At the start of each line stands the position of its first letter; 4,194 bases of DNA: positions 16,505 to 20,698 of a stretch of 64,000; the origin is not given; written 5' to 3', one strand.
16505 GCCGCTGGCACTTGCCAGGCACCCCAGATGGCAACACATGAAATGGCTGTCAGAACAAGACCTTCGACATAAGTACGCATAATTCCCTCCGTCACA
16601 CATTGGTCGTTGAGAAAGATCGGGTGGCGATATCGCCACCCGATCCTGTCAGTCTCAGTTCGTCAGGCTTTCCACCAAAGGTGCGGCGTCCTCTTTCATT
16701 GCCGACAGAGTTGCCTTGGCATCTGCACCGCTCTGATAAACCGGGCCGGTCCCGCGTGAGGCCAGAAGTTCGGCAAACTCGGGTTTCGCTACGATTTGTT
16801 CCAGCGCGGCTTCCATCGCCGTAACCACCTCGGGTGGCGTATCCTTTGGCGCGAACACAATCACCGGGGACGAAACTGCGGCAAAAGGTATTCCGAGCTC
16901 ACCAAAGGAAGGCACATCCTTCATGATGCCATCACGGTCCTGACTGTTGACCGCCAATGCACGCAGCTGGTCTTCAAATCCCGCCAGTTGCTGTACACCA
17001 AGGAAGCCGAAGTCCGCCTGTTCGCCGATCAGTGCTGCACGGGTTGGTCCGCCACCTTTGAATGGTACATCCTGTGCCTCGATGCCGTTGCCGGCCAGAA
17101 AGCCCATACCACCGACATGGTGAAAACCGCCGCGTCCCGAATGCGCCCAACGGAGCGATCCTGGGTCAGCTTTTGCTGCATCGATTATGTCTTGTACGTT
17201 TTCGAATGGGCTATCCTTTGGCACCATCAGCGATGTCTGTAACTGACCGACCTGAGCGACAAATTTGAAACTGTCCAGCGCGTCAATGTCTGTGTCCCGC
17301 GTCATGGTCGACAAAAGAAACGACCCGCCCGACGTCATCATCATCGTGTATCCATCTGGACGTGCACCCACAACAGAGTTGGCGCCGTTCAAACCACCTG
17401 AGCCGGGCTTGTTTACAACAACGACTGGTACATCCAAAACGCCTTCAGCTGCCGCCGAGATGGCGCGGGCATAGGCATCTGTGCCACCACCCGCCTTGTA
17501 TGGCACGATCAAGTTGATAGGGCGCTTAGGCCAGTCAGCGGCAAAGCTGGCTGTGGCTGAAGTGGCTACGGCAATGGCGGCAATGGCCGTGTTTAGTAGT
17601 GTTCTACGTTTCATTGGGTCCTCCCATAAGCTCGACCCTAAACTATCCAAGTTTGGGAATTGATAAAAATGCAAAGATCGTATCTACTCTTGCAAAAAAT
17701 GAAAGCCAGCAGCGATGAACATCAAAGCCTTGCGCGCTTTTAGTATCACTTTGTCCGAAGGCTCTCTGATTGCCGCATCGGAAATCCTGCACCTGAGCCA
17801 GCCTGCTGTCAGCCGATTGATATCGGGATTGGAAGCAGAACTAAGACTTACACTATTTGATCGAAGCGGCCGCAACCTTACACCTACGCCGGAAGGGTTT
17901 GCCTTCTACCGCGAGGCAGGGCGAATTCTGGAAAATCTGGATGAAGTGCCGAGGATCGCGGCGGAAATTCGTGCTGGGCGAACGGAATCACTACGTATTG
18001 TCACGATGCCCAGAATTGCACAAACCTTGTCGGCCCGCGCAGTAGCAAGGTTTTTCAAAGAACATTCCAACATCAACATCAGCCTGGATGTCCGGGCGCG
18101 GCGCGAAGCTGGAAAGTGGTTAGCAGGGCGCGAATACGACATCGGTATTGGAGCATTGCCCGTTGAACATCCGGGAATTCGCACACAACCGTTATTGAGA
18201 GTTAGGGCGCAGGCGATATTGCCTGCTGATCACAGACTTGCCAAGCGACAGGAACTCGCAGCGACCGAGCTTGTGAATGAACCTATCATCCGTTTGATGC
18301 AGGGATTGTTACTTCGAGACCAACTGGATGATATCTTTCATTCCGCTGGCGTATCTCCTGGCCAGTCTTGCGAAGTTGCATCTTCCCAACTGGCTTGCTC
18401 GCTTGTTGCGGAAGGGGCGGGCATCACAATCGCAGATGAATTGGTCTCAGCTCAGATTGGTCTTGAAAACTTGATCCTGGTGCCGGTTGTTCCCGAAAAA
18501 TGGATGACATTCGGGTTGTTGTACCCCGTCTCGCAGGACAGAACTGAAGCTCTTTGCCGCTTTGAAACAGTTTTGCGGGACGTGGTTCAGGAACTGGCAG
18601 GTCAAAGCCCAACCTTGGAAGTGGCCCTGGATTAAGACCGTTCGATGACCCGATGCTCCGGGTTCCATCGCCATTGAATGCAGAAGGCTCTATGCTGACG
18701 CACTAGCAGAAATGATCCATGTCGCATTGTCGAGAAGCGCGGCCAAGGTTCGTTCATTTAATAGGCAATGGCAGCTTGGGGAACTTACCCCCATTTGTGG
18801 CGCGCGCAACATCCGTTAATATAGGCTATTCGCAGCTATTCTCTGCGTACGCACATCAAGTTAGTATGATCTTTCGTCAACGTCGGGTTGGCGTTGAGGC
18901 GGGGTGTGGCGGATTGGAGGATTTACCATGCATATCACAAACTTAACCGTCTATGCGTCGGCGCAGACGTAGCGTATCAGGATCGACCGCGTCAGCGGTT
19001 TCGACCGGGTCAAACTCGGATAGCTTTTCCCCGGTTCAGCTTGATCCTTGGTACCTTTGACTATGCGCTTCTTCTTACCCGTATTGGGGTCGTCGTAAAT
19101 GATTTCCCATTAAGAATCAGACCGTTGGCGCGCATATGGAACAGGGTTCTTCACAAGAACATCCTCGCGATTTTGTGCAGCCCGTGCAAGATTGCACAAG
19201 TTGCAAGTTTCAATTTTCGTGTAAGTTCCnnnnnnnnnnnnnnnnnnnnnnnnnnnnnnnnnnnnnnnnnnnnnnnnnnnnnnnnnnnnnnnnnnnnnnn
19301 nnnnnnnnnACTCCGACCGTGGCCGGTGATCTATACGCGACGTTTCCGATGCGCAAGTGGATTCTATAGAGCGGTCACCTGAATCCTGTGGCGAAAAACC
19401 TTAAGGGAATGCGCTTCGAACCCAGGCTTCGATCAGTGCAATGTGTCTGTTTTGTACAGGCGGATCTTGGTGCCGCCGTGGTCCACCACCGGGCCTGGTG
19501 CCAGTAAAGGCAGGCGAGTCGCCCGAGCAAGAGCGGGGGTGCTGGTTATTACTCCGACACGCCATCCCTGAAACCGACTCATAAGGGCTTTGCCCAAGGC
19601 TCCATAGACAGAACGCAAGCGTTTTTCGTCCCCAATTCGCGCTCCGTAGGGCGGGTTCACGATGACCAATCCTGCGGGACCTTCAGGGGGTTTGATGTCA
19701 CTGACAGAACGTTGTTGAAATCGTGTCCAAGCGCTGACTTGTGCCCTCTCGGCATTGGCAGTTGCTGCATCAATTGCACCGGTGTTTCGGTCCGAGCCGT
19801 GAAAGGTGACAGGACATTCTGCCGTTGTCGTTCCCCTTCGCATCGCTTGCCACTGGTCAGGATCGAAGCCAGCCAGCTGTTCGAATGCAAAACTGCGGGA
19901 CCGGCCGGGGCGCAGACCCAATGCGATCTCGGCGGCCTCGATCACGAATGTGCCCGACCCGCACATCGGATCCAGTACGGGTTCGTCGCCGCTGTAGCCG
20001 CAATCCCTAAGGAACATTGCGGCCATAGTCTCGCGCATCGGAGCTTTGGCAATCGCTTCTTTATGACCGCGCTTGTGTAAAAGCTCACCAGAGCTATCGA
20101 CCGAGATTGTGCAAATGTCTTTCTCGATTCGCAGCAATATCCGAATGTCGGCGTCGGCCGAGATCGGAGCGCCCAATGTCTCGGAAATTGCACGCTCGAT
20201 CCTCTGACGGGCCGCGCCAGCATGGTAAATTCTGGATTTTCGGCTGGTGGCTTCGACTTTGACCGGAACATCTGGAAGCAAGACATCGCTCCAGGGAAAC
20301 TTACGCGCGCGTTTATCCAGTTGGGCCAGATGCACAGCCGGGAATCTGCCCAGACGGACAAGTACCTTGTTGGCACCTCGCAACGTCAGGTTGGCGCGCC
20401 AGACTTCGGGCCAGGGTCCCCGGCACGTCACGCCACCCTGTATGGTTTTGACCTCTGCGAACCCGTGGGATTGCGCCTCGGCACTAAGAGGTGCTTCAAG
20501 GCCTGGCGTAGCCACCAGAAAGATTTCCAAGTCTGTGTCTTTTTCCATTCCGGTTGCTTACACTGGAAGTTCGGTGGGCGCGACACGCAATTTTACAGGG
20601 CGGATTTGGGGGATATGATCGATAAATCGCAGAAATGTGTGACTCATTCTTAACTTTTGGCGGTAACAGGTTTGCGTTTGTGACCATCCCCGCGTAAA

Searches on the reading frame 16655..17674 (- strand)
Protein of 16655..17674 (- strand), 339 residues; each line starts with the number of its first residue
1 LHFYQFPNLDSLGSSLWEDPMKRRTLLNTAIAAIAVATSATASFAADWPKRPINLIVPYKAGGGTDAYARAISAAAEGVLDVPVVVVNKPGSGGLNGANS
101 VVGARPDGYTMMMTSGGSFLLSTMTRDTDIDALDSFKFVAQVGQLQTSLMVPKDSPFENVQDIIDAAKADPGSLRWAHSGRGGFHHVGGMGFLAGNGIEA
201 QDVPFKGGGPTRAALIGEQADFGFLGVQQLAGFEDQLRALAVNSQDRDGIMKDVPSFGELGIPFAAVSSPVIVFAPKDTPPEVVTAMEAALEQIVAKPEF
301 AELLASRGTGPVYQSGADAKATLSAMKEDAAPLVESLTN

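Call 57: search_protein_families(library=ncbifam, proteins=[window:16655-17674:-], max_evalue=0.00001)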
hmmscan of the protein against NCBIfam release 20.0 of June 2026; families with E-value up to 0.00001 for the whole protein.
window:16655-17674:- (339 aa): 0 families

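Call 70: search_protein_families(library=pfam, proteins=[window:16655-17674:-], max_evalue=0.01)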
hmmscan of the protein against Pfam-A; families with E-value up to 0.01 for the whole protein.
window:16655-17674:- (339 aa): 1 family
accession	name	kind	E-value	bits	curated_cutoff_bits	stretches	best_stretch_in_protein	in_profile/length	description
PF03401.19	TctC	-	1.3e-42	146.7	27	1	69-320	2-255/274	Tripartite tricarboxylate transporter family receptor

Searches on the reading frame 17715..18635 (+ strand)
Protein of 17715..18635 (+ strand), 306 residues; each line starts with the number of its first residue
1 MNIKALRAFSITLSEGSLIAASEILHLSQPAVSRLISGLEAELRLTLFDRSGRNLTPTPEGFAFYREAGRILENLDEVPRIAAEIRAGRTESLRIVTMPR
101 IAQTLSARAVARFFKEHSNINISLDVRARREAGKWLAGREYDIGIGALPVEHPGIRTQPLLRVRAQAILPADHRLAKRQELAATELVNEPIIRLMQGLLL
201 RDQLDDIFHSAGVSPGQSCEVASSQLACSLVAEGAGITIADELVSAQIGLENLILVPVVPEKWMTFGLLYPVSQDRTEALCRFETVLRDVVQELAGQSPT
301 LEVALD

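Call 57: search_protein_families(library=ncbifam, proteins=[window:17715-18635:+], max_evalue=0.00001)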
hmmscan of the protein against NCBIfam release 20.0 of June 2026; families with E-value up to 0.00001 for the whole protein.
window:17715-18635:+ (306 aa): 48 families (the best 25 are shown)
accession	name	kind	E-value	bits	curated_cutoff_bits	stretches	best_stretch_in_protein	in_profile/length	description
NF008239.0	PRK11013.1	equivalog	1.1e-38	133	288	1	4-295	7-298/309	LysR family transcriptional regulator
NF008416.0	PRK11242.1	equivalog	1.4e-35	123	277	1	15-293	15-293/300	transcriptional regulator CynR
NF047520.1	trans_act_CidR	equivalog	3.9e-32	111.6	415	1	1-259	1-259/292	cidABC operon transcriptional activator CidR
NF053705.1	TransRegGltCGpos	equivalog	1.5e-30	106.5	350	1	4-285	4-287/300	glutamate biosynthesis transcriptional regulator GltC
NF040786.1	LysR_Sec_metab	equivalog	3.3e-29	101.9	250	1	1-244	1-249/298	selenium metabolism-associated LysR family transcriptional regulator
TIGR02424.1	TF_pcaQ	equivalog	3.6e-24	85.2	303.8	1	4-288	6-295/300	pca operon transcription factor PcaQ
NF040710.1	benzoate_CatM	exception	6e-24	84.8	580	1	1-260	1-262/293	cis,cis-muconate-binding transcription regulator CatM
TIGR03339.1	phn_lysR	subfamily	6.5e-24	84.7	341.1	1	6-240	2-233/279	aminoethylphosphonate catabolism associated LysR family transcriptional regulator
NF045775.1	acetoin_reg_AlsR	exception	1.1e-23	84.2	430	1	1-242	1-244/290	acetoin biosynthesis transcriptional regulator AlsR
NF040709.1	benzoate_BenM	exception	2.4e-23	82.9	600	1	1-259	1-261/299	benzoate utilization transcription regulator BenM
NF007439.0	PRK09986.1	equivalog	6.7e-22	78.2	290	1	2-258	8-266/296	LysR family transcriptional regulator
NF009327.0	PRK12684.1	subfamily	1.8e-21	76.7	402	1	15-241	16-244/313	CysB family HTH-type transcriptional regulator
NF045990.1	TransRegCbbRRhodb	equivalog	4e-21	75.4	450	1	2-194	7-200/304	LysR family regulator CbbR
NF009324.0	PRK12679.1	equivalog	1.3e-20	73.7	491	1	18-253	19-256/316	HTH-type transcriptional regulator Cbl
NF040889.1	trans_reg_YeiE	equivalog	5.2e-20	71.8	480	1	4-258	6-256/288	DNA-binding transcriptional regulator YeiE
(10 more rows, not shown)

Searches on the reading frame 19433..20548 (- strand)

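Call 57: search_protein_families(library=ncbifam, proteins=[window:19433-20548:-], max_evalue=0.00001)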
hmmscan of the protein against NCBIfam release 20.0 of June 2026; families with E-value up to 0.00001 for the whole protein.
window:19433-20548:- (371 aa): 2 families
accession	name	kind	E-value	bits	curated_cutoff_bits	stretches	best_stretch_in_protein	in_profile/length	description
NF008748.0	PRK11783.1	equivalog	5.5e-70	236.4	466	1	7-346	4-360/704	bifunctional 23S rRNA (guanine(2069)-N(7))-methyltransferase RlmK/23S rRNA (guanine(2445)-N(2))-methyltransferase RlmL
NF040721.1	Trm14_Arch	equivalog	1.9e-25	89.8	280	1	9-341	3-340/370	tRNA (guanine(6)-N2)-methyltransferase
